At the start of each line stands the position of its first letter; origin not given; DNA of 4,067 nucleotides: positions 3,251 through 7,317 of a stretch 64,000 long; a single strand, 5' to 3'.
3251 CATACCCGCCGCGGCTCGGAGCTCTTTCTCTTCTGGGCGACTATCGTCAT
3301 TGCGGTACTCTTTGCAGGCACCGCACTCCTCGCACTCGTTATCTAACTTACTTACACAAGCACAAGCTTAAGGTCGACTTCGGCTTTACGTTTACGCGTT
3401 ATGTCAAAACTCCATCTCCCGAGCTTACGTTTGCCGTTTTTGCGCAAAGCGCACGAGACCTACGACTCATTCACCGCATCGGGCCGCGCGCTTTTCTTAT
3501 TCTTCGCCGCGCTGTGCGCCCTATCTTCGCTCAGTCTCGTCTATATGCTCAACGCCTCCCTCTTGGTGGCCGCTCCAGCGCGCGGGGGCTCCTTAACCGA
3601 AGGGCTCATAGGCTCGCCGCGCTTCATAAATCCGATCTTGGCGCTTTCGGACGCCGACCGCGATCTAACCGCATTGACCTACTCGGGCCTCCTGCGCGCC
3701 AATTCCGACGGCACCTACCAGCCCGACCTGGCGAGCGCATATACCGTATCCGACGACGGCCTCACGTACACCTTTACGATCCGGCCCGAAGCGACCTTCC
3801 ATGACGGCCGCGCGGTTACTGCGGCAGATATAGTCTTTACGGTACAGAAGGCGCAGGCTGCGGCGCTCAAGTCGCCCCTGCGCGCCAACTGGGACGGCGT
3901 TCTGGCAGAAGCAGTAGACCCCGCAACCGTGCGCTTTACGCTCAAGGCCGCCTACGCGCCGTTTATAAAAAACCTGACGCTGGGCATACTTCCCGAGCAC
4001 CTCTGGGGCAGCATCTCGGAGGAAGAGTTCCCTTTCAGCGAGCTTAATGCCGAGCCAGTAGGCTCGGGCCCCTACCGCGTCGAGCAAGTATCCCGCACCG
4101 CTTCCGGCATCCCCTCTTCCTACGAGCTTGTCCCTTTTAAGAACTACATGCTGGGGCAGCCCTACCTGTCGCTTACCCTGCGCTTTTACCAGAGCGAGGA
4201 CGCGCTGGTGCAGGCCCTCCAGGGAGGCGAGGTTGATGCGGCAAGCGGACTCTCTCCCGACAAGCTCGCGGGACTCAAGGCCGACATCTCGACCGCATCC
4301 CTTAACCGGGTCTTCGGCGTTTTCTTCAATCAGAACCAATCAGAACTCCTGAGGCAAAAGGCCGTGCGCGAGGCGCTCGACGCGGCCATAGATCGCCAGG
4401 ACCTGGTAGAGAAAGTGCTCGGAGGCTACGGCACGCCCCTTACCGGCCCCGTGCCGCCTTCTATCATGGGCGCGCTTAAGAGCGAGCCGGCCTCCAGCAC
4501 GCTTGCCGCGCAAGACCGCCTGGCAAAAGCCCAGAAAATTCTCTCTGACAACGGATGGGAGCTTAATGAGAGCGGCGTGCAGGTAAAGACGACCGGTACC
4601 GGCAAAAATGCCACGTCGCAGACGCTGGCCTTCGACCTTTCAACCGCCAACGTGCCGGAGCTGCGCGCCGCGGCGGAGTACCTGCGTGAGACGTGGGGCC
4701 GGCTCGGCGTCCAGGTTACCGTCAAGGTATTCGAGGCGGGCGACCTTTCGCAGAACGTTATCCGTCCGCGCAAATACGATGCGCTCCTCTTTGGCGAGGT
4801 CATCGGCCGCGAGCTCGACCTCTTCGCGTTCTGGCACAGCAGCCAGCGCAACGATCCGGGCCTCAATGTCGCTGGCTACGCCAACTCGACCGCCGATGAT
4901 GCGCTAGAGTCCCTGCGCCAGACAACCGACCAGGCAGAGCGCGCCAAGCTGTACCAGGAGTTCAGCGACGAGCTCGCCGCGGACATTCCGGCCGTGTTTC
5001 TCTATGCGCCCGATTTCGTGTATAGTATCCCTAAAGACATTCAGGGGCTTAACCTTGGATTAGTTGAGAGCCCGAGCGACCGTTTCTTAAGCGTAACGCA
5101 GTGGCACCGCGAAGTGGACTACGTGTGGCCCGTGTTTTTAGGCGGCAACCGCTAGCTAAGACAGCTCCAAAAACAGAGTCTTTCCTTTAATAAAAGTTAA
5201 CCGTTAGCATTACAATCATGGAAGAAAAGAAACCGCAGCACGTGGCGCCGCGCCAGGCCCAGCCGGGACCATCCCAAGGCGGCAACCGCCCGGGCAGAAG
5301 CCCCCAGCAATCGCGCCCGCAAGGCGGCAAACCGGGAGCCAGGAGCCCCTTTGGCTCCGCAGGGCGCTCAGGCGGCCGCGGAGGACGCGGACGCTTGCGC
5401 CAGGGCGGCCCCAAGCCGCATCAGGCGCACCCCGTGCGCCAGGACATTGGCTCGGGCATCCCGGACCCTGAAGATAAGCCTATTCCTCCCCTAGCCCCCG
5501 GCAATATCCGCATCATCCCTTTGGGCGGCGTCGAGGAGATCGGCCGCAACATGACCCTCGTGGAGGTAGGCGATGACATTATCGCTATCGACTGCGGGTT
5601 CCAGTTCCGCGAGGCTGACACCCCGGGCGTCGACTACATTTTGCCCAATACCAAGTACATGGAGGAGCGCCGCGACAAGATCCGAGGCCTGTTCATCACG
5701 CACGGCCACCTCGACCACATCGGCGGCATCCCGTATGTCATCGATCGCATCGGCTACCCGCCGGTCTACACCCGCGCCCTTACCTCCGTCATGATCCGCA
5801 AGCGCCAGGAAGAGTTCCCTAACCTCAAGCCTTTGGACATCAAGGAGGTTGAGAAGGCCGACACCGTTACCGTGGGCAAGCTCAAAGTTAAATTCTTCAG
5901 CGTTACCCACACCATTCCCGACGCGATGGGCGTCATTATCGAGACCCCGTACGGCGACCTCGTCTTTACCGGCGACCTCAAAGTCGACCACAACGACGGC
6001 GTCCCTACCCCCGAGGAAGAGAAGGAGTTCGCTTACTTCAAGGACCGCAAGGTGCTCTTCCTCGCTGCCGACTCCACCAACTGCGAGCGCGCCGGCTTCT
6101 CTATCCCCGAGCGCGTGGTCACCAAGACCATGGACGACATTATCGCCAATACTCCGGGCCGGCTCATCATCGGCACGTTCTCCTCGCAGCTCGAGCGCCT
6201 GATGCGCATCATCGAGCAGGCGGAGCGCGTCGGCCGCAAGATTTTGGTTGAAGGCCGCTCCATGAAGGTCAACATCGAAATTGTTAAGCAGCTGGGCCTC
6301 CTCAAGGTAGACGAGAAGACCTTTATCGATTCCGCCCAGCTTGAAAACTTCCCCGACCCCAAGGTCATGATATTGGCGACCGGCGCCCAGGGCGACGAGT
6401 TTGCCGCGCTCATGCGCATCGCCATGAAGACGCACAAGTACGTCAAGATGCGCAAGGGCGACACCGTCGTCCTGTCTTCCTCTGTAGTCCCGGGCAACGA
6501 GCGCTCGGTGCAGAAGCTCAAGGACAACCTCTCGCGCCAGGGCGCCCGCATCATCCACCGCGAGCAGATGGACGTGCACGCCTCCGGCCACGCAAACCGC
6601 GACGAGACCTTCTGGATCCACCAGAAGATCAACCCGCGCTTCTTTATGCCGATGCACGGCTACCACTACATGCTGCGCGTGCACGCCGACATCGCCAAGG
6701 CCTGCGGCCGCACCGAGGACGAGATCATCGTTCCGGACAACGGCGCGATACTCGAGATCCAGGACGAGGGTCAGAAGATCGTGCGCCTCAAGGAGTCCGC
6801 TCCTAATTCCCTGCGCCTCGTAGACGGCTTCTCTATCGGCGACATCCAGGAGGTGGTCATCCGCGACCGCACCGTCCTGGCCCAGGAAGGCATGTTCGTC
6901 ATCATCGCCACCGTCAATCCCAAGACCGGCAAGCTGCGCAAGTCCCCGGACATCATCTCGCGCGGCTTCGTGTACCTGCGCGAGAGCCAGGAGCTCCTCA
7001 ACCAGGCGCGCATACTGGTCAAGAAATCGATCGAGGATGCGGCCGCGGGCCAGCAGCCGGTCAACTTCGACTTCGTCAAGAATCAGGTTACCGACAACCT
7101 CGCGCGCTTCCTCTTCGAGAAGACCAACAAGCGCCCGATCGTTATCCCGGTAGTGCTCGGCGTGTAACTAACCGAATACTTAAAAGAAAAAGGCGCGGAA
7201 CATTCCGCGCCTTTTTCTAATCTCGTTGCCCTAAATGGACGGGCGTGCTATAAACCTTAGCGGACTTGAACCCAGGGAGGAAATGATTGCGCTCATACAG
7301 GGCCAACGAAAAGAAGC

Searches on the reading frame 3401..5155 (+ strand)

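Call 84: search_protein_families(library=pfam, proteins=[window:3401-5155:+], max_evalue=0.001)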
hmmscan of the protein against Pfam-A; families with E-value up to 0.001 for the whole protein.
window:3401-5155:+ (584 aa): 1 family
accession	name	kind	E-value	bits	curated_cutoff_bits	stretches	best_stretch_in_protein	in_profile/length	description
PF00496.27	SBP_bac_5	-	8.7e-66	222.9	32.4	1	106-465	2-345/368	Bacterial extracellular solute-binding proteins, family 5 Middle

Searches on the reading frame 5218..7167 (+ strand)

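Call 84: search_protein_families(library=pfam, proteins=[window:5218-7167:+], max_evalue=0.001)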
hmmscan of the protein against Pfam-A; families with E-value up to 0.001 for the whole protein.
window:5218-7167:+ (649 aa): 5 families
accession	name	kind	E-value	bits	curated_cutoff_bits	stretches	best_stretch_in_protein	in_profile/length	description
PF22505.1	RNase_J_b_CASP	-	4.9e-42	143.1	27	1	314-438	2-126/126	Ribonuclease J, beta-CASP domain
PF17770.6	RNase_J_C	-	7e-25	88.4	23.8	1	547-649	1-102/102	Ribonuclease J C-terminal domain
PF00753.33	Lactamase_B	-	3.1e-15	57.1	22.7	1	109-261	5-157/196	Metallo-beta-lactamase superfamily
PF12706.13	Lactamase_B_2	-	3.3e-14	53.4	27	1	122-258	3-147/200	Beta-lactamase superfamily domain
PF07521.17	RMMBL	-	0.00097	19.5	21.6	0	453-493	11-52/63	Zn-dependent metallo-hydrolase RNA specificity domain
